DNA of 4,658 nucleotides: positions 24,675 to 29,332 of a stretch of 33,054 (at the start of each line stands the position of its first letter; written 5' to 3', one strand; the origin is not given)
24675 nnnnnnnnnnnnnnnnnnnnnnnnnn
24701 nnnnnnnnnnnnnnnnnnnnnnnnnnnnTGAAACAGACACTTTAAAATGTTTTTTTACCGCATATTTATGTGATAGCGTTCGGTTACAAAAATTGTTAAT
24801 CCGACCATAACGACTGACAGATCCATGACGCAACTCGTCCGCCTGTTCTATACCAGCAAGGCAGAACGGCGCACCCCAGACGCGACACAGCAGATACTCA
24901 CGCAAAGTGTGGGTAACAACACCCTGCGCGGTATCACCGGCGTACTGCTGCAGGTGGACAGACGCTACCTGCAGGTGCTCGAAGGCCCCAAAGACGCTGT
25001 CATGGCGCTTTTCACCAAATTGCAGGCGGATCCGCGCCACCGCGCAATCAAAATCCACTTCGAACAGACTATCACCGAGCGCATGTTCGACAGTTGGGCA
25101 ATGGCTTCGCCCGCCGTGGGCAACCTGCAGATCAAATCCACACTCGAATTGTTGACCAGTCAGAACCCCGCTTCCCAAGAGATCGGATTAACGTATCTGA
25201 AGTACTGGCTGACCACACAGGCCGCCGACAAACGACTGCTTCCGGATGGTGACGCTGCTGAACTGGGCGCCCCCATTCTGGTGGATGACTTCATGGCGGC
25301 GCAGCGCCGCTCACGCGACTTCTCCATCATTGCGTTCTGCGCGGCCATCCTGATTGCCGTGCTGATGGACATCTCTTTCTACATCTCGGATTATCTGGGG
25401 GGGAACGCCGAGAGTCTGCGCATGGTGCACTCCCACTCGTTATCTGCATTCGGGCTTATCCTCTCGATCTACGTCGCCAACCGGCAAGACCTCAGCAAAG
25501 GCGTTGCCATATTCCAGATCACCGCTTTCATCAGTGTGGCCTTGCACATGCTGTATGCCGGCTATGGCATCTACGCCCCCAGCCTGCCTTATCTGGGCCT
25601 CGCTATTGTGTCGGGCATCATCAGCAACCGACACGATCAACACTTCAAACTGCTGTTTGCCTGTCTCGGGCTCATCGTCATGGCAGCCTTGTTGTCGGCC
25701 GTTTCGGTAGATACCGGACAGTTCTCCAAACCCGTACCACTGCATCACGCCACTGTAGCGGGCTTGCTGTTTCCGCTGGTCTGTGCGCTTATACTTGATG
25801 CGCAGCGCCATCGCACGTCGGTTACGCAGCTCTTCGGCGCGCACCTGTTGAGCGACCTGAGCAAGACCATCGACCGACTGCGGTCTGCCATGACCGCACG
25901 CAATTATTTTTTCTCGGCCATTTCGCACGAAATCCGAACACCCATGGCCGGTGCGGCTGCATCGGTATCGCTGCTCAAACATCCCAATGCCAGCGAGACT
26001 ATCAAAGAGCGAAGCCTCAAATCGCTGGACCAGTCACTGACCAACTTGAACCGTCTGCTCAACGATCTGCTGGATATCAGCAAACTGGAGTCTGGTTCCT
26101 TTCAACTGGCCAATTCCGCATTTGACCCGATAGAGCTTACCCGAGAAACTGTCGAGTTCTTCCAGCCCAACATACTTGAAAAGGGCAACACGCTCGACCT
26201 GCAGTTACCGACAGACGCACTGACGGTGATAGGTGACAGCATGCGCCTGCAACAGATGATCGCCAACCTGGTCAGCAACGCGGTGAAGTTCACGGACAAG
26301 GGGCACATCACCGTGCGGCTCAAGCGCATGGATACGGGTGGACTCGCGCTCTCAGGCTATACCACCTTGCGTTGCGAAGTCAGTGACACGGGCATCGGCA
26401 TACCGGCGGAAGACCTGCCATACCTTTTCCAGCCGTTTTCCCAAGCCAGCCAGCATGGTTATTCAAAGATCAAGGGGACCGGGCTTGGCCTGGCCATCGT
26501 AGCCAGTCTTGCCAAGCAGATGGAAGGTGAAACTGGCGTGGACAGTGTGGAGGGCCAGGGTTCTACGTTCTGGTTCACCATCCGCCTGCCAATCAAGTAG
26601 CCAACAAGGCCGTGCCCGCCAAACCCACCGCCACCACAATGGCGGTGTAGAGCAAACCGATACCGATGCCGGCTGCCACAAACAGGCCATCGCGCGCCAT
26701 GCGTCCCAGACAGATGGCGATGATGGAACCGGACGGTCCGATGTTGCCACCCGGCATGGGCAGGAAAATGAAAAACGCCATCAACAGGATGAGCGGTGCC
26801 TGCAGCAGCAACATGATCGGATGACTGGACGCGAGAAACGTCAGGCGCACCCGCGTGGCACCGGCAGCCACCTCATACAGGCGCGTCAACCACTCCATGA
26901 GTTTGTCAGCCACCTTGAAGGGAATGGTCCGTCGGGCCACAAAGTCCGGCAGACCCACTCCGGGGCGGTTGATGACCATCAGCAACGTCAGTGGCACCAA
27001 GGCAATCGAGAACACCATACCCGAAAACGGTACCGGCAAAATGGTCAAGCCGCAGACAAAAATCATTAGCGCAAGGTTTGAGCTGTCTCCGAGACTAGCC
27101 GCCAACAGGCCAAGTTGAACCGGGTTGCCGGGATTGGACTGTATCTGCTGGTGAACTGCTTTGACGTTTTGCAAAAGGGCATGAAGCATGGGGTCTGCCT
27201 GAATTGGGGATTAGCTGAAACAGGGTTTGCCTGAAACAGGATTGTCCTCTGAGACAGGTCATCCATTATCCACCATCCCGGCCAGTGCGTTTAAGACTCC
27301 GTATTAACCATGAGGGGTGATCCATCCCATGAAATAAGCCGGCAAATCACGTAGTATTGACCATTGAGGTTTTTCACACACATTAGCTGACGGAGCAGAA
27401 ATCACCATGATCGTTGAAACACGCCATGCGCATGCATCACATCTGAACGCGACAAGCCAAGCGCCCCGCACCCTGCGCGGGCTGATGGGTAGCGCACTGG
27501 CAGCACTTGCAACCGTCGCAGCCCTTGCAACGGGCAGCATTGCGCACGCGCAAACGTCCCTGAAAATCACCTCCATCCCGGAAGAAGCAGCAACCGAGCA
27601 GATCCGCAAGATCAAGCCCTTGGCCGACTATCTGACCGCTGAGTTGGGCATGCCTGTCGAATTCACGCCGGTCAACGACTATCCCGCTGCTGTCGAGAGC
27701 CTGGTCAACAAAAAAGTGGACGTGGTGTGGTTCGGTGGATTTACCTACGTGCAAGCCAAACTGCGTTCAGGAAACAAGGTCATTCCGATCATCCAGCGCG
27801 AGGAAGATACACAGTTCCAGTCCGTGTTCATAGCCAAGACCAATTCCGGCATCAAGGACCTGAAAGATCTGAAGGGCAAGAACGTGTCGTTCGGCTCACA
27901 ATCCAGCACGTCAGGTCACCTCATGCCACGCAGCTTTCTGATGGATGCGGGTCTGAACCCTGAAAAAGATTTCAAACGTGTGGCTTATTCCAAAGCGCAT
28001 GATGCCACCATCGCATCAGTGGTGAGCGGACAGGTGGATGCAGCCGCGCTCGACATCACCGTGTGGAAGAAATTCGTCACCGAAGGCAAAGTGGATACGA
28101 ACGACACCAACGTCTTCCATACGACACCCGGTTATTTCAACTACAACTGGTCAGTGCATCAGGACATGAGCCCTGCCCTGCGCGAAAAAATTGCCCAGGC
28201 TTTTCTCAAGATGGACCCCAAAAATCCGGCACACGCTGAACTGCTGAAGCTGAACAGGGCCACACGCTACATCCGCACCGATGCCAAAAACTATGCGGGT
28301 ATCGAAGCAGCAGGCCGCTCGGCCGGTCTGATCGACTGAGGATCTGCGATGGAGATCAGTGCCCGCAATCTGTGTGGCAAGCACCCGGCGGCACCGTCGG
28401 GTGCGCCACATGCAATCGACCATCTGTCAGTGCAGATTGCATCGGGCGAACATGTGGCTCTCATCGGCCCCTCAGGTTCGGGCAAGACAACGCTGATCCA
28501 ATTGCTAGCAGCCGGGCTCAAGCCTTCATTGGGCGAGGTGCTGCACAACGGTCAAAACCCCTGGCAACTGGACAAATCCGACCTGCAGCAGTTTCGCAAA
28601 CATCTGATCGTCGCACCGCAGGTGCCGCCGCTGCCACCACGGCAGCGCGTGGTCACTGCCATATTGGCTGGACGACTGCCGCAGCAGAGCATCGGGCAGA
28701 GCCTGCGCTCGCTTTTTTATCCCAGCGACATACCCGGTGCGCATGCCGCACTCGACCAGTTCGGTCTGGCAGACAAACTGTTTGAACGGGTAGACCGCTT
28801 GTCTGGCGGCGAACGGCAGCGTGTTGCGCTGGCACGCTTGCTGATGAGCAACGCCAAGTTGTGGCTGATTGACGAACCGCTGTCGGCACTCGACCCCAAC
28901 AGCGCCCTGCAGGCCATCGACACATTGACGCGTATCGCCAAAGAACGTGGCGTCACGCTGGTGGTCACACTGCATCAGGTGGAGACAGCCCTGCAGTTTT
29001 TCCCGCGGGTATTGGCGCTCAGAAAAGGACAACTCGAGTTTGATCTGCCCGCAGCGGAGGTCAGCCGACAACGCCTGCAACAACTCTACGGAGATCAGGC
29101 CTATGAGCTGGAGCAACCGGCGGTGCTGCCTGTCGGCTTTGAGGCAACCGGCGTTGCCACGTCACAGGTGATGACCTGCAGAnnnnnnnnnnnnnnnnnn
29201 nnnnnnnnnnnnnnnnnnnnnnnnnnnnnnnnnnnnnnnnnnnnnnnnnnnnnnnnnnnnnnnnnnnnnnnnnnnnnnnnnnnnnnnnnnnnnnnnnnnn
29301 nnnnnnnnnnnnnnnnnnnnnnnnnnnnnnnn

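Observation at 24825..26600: BLUF flavin photosensor fused to a polytopic membrane module and a histidine kinase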

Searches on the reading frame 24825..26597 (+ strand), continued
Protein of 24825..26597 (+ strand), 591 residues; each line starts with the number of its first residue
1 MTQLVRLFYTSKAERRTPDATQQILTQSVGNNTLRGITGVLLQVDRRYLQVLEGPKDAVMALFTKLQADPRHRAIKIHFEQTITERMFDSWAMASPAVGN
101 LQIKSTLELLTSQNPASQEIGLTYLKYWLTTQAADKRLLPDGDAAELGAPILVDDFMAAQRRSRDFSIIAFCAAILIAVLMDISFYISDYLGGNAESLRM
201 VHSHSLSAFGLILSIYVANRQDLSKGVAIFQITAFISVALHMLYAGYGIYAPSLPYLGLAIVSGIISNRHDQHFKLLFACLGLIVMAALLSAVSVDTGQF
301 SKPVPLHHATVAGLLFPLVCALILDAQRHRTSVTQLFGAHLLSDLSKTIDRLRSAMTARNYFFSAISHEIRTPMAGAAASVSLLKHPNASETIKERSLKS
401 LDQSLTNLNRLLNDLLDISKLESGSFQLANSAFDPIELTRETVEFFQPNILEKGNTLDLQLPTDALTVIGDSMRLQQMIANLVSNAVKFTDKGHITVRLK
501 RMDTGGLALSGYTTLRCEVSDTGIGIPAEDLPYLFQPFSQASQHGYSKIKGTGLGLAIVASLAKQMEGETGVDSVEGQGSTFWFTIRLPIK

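Call 90: fold_search(model_id=the predicted structure, library=pdb)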
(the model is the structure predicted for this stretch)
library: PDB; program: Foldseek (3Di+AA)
matches with E <= 10: 1125; with E <= 0.001: 329
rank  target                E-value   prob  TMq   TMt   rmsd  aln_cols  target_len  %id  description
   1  4jav_B                1.3e-14  1.00  0.31  0.67   5.3       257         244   26  Structural basis of a rationally rewired protein-protein interface (HK853wt and RR468mutant V13P, L14I, I17M and N21V) (released 2013-09-04)
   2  6rgz_A                2.1e-14  1.00  0.34  0.78   3.5       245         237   27  Revisiting pH-gated conformational switch. Complex HK853-RR468 pH 6.5 (released 2020-02-19)
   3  4u7o_A                2.3e-14  1.00  0.33  0.75   4.1       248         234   27  Active histidine kinase bound with ATP (released 2015-09-02)
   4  6rfv_B                2.8e-14  1.00  0.33  0.79   3.2       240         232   26  Revisiting pH-gated conformational switch. Complex HK853-RR468 pH 7 (released 2020-02-19)
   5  6rh0_B                2.8e-14  1.00  0.34  0.79   3.3       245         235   26  Revisiting pH-gated conformational switch. Complex HK853-RR468 pH 5.5 (released 2020-02-19)
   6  6rh0_A                3.9e-14  1.00  0.34  0.79   3.2       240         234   26  Revisiting pH-gated conformational switch. Complex HK853-RR468 pH 5.5 (released 2020-02-19)
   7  4jav_A                4.1e-14  1.00  0.28  0.61   7.6       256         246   26  Structural basis of a rationally rewired protein-protein interface (HK853wt and RR468mutant V13P, L14I, I17M and N21V) (released 2013-09-04)
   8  6rh7_A                4.3e-14  1.00  0.34  0.78   3.5       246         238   26  Revisiting pH-gated conformational switch. Complex HK853 mutant H260A -RR468 mutant D53A pH 7.5 (released 2020-02-19)
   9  5c93_A                4.9e-14  1.00  0.33  0.73   4.4       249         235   27  Histidine kinase with ATP (released 2016-07-27)
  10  4q20_B                5.1e-14  1.00  0.33  0.83   3.8       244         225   27  Crystal structure of a C-terminal part of tyrosine kinase (DivL) from Caulobacter crescentus CB15 at 2.50 A resolution (released 2014-04-23)
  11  5uht_A                5.9e-14  1.00  0.35  0.81   2.9       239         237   26  Structure of the Thermotoga maritima HK853-BeF3-RR468 complex at pH 5.0 (released 2017-12-27)
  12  9a5d_A                6.4e-14  1.00  0.34  0.33   3.8       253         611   27  Integrative model of WALK-YYCH by crosslinking MS and deep learning (released 2024-09-18)
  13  6rh8_A                6.7e-14  1.00  0.33  0.77   3.3       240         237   26  Revisiting pH-gated conformational switch. Complex HK853 mutant H260A -RR468 mutant D53A pH 5.3 (released 2020-02-19)
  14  6rgy_B                6.7e-14  1.00  0.33  0.78   3.3       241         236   28  Revisiting pH-gated conformational switch. Complex HK853-RR468 pH 7.5 (released 2020-02-19)
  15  4q20_A                7.0e-14  1.00  0.34  0.80   4.0       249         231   27  Crystal structure of a C-terminal part of tyrosine kinase (DivL) from Caulobacter crescentus CB15 at 2.50 A resolution (released 2014-04-23)
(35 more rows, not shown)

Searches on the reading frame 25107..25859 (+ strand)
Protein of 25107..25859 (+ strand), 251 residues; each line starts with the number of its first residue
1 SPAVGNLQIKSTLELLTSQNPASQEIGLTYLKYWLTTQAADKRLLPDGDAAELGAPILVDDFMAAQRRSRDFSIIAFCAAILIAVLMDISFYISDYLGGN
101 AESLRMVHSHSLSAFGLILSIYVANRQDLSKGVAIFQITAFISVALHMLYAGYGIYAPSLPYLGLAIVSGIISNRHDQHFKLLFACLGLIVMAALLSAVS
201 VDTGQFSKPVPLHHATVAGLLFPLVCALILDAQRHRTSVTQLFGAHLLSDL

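Call 39: search_protein_representatives(protein=window:25107-25859:+)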
Query: 251 residues. Proteins with E-value up to 0.001 (for the whole library): 8; up to 1e-10: 5; up to 1e-30: 3. The best 8 are listed.
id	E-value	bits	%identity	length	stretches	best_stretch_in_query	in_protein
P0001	1.1e-156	535.5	86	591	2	1-251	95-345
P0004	4.4e-45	170.4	40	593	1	2-251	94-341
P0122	2.5e-34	135.2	34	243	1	2-234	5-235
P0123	1.3e-23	100.1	36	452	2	68-232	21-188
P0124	2.1e-21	92.9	45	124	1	106-224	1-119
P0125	1.3e-07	47.8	23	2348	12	47-116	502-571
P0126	1.5e-05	41.0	27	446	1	72-228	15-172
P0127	3.3e-04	36.6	38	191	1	4-86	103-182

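Call 42: search_protein_families(library=pfam, proteins=[P0122, P0123, P0124, P0126, P0127], max_evalue=0.01)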
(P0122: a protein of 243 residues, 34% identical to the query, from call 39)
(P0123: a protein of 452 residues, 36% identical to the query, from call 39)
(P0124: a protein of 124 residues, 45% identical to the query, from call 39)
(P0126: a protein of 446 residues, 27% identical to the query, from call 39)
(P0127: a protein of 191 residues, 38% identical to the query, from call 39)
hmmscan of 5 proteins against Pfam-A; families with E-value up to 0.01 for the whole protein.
P0122 (243 aa): 0 families

P0123 (452 aa): 3 families
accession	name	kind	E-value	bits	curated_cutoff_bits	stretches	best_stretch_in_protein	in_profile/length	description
PF02518.31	HATPase_c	-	2e-25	89.8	26.4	1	338-450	2-108/111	Histidine kinase-, DNA gyrase B-, and HSP90-like ATPase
PF00512.31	HisKA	-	8.8e-18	64.6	26.9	1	220-286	1-66/66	His Kinase A (phospho-acceptor) domain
PF04893.22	Yip1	-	0.0024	18.2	28.6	1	37-167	2-121/173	Yip1 domain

P0124 (124 aa): 0 families

P0126 (446 aa): 3 families
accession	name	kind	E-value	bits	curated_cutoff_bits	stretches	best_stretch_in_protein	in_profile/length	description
PF02518.31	HATPase_c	-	2.1e-28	99.4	26.4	1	328-443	1-110/111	Histidine kinase-, DNA gyrase B-, and HSP90-like ATPase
PF00512.31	HisKA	-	3.3e-15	56.3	26.9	1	216-281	2-66/66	His Kinase A (phospho-acceptor) domain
PF13581.12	HATPase_c_2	-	0.002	18.6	27.4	1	333-420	32-112/127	Histidine kinase-like ATPase domain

P0127 (191 aa): 1 family
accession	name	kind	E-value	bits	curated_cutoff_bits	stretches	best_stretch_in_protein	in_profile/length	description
PF04940.18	BLUF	-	2e-25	89.1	25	1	8-98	1-91/92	Sensors of blue-light using FAD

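Call 43: find_encoding_contigs(protein=P0123, flank=3000, max_places=3)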
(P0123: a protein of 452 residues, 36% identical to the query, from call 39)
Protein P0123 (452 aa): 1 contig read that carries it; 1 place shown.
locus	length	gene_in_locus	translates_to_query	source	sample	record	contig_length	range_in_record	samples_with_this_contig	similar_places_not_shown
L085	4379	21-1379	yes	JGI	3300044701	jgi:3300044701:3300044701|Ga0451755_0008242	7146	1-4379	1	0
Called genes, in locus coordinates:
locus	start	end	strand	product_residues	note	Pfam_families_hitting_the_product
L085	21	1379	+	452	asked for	PF00512:HisKA, PF02518:HATPase_c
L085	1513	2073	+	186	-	PF05247:FlhD (faint)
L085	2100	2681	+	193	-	-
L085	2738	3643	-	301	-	PF00669:Flagellin_N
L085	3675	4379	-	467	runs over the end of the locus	PF22638:FlgK_D1, PF06429:Flg_bbr_C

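Call 44: find_encoding_contigs(protein=P0126, flank=3000, max_places=3)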
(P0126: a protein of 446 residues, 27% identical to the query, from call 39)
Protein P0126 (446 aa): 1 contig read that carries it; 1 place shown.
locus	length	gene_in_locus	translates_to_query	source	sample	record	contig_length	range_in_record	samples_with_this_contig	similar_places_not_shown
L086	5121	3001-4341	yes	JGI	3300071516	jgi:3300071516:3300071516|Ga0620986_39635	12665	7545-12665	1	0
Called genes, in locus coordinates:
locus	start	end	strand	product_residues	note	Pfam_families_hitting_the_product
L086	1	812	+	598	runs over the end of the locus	PF02129:Peptidase_S15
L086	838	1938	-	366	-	PF00724:Oxidored_FMN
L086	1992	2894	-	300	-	PF00561:Abhydrolase_1, PF12697:Abhydrolase_6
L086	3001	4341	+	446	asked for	PF00512:HisKA, PF02518:HATPase_c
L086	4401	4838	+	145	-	PF13279:4HBT_2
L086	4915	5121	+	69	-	?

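Call 53: find_related_loci(query=A4, collection=metagenome_contigs, flank=10000)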
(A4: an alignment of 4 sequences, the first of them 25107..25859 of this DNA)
Query A4 (251 aa) in metagenome_contigs; peptide patterns used: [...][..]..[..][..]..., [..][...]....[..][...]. (x = any residue, [..] = any of these).
179 stretches matched a pattern, but none encodes a relative of the query by tblastn (E <= 1e-3).

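Call 64: search_protein_families(library=ncbifam, proteins=[L087:2110-2667:+, L087:2697-3275:+, L087:3335-4237:-], max_evalue=0.01)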
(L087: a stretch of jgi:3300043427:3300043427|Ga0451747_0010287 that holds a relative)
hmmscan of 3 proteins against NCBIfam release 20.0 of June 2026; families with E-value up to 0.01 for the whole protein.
L087:2110-2667:+ (186 aa): 1 family
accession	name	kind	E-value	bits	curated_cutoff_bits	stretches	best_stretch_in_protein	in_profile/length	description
NF002783.2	PRK02909.1-1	equivalog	1.2e-05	25.4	90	1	123-170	29-76/105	flagellar transcriptional regulator FlhD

L087:2697-3275:+ (193 aa): 0 families

L087:3335-4237:- (300 aa): 7 families
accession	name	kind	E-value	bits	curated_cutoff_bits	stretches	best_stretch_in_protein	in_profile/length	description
TIGR02550.1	flagell_flgL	equivalog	4.4e-52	177.7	127.2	2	1-179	1-179/387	flagellar hook-associated protein FlgL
NF009361.0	PRK12717.1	equivalog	1e-26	93.6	407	2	1-173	2-174/524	flagellar hook-associated protein 3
NF005187.0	PRK06663.1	equivalog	4.4e-22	78.4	337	2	1-139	3-141/419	flagellar hook-associated protein 3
NF006265.0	PRK08412.1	equivalog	2.5e-13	49.1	749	2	1-152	2-152/827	flagellar hook-associated protein FlgL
NF005980.0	PRK08073.1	equivalog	2.6e-12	46.6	291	1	1-298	2-285/287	flagellar hook-associated protein 3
NF009362.0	PRK12718.1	equivalog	6.6e-09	35.3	602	1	2-179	3-181/510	flagellar hook-associated protein FlgL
NF011282.0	PRK14692.1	equivalog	0.00089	17.6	878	1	1-165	2-165/749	flagellar hook-associated protein FlgL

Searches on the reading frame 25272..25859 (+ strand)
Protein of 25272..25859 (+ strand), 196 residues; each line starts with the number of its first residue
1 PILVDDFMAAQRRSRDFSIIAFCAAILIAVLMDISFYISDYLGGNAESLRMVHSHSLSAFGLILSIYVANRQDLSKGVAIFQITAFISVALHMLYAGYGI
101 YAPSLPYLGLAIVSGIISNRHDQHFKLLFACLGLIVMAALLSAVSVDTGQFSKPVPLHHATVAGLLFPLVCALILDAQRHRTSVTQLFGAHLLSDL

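Call 72: search_protein_families(library=pfam, proteins=[window:25272-25859:+], max_evalue=10)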
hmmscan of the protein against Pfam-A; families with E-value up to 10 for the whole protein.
window:25272-25859:+ (196 aa): 4 families
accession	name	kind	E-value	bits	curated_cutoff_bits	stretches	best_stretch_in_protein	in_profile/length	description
PF05977.19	MFS_3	-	0.011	14.7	27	1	102-153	53-103/524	Transmembrane secretion effector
PF07690.21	MFS_1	-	0.031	13.6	33.4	1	77-189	215-336/347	Major Facilitator Superfamily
PF06993.17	DUF1304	-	0.44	11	26.9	1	89-148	36-92/110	Protein of unknown function (DUF1304)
PF18184.6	SLATT_3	-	4.3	8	26.3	1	120-181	14-72/155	SMODS and SLOG-associating 2TM effector domain 3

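Call 73: search_protein_families(library=ncbifam, proteins=[window:25272-25859:+], max_evalue=10)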
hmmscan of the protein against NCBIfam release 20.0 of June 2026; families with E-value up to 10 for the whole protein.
window:25272-25859:+ (196 aa): 1 family
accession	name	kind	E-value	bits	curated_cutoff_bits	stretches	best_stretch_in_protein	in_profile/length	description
NF058595.1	invert_tail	domain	1.9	8.9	37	1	100-164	26-89/113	lipo-invert putative C-terminal anchoring domain-containing protein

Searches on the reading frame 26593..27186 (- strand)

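Call 20: search_protein_families(library=pfam, proteins=[window:26593-27186:-], max_evalue=0.001)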
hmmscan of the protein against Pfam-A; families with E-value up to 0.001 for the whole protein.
window:26593-27186:- (197 aa): 1 family
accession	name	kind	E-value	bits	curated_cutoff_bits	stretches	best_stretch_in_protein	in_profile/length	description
PF06055.17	ExoD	-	6.1e-27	94.6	23.8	1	11-185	5-179/180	Exopolysaccharide synthesis, ExoD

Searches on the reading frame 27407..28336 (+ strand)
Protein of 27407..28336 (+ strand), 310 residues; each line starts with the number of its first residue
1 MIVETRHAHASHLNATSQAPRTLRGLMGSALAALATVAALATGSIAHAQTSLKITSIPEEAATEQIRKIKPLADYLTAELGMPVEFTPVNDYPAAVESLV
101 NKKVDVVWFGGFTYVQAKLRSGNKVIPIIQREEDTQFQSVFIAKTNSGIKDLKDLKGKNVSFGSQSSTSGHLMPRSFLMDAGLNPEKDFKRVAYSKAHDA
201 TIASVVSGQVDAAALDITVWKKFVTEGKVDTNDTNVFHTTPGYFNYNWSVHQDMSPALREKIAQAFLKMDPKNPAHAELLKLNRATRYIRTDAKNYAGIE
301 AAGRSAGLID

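Call 20: search_protein_families(library=pfam, proteins=[window:27407-28336:+], max_evalue=0.001)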
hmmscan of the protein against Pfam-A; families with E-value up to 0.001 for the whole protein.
window:27407-28336:+ (310 aa): 5 families
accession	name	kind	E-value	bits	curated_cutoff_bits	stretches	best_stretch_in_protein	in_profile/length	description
PF12974.12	Phosphonate-bd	-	1.7e-71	240.8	27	1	55-296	2-242/242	ABC transporter, phosphonate, periplasmic substrate-binding protein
PF09084.16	NMT1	-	3.7e-09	37.2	20.5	1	80-237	19-166/216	NMT1/THI5 like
PF16868.10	NMT1_3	-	1e-07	32.3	27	1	136-216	92-167/289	NMT1-like family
PF03401.19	TctC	-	0.00037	20.5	27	0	160-229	107-172/274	Tripartite tricarboxylate transporter family receptor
PF04069.17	OpuAC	-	0.00095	19.3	21.2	0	72-213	20-174/257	Substrate binding domain of ABC-type glycine betaine transport system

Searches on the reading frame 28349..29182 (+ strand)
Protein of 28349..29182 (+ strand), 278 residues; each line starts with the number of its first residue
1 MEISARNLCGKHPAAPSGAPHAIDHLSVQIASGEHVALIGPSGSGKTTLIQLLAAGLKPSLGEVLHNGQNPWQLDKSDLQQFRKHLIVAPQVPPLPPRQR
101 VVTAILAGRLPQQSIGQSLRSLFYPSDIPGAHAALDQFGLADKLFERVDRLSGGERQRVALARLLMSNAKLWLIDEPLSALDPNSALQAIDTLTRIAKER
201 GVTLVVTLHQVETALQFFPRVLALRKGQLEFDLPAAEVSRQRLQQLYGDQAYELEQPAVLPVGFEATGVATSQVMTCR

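Call 20: search_protein_families(library=pfam, proteins=[window:28349-29182:+], max_evalue=0.001)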
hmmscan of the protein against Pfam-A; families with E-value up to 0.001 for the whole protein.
window:28349-29182:+ (278 aa): 8 families
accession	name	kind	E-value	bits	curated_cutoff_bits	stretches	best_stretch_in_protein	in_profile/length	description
PF00005.33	ABC_tran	-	2.7e-29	103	25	1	24-178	2-136/137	ABC transporter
PF13304.12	AAA_21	-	3.5e-06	27.8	27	0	37-81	3-53/304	AAA domain, putative AbiEii toxin, Type IV TA system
PF03193.22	RsgA_GTPase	-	0.0002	21.7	30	0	21-65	95-138/174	RsgA GTPase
PF02463.25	SMC_N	-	0.00022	21.2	40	0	150-210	136-199/220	RecF/RecN/SMC N terminal domain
PF20703.3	nSTAND1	-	0.00027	21.1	27.1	1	22-74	22-70/379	Novel STAND NTPase 1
PF13401.12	AAA_22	-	0.0003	21.5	27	0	35-60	7-32/130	AAA domain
PF13191.12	AAA_16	-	0.00047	21.1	32.6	0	29-174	20-104/167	AAA ATPase domain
PF13555.12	AAA_29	-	0.00072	19.7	27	0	27-51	16-40/61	P-loop containing region of AAA domain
